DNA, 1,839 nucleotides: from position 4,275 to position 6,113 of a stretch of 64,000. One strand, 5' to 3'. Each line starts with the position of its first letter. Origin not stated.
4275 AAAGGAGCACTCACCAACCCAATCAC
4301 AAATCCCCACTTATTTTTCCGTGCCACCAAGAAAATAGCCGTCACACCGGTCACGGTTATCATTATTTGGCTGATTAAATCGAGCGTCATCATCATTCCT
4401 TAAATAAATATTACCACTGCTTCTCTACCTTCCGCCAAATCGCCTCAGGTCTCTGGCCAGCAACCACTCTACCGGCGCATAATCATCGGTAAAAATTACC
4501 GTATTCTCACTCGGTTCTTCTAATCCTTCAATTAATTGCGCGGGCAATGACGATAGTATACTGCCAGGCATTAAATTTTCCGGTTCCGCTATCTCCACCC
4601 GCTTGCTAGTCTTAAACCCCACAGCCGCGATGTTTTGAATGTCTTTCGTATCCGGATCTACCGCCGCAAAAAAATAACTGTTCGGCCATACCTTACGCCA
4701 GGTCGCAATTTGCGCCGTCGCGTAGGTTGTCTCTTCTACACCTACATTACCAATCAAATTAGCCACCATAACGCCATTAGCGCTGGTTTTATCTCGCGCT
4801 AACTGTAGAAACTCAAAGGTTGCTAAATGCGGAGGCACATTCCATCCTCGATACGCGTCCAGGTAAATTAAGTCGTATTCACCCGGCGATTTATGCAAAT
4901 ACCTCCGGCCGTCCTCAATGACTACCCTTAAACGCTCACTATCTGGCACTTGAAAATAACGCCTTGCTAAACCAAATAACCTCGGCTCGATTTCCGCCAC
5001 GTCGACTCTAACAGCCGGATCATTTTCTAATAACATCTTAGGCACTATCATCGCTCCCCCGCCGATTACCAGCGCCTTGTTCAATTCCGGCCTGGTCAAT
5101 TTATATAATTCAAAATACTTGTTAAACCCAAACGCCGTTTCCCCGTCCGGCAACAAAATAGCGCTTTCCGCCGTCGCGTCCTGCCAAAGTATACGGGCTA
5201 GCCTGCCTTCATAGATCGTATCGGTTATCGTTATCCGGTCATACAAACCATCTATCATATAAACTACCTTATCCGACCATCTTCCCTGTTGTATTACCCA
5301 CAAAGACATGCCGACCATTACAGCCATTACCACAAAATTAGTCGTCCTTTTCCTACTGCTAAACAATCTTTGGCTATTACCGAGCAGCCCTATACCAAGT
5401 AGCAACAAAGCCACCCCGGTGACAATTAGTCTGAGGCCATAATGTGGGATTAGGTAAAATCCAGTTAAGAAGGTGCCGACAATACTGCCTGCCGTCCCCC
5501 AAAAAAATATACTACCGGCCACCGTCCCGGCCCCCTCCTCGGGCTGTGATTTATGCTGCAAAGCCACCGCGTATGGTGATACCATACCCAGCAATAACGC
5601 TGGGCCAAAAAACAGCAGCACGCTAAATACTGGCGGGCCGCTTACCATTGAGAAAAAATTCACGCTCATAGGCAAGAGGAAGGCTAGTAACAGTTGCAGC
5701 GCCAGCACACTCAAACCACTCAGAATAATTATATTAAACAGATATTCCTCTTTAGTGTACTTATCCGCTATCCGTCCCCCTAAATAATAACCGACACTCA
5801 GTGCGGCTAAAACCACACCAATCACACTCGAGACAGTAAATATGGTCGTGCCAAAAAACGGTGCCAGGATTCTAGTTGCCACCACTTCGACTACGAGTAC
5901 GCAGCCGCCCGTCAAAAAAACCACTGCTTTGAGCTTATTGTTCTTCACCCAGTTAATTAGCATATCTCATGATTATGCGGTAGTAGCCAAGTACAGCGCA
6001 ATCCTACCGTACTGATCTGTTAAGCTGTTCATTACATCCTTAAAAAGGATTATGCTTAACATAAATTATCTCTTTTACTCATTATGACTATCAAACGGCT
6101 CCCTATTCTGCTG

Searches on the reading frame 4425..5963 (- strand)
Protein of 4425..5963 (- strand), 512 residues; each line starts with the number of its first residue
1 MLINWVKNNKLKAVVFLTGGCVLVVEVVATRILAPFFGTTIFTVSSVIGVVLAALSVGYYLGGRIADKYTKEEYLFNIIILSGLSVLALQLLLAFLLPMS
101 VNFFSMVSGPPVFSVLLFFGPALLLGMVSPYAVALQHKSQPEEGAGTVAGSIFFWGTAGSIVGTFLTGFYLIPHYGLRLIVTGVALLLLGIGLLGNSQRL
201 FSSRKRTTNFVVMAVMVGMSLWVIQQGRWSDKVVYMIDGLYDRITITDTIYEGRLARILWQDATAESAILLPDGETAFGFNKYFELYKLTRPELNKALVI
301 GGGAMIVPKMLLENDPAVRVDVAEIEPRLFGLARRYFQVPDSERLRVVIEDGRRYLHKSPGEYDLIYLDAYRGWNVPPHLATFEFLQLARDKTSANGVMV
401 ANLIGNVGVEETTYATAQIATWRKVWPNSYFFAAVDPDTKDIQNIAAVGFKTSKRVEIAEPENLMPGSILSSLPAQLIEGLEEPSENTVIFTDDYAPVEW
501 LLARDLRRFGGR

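Call 7: search_protein_families(library=pfam, proteins=[window:4425-5963:-], max_evalue=0.001)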
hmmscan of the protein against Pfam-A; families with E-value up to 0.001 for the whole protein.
window:4425-5963:- (512 aa): 2 families
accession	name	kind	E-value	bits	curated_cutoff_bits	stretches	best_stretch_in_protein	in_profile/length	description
PF01564.23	Spermine_synth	-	6.1e-07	29.6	22.9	1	289-427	14-154/186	Spermine/spermidine synthase domain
PF07690.21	MFS_1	-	0.00012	21.6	33.4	1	14-164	209-347/347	Major Facilitator Superfamily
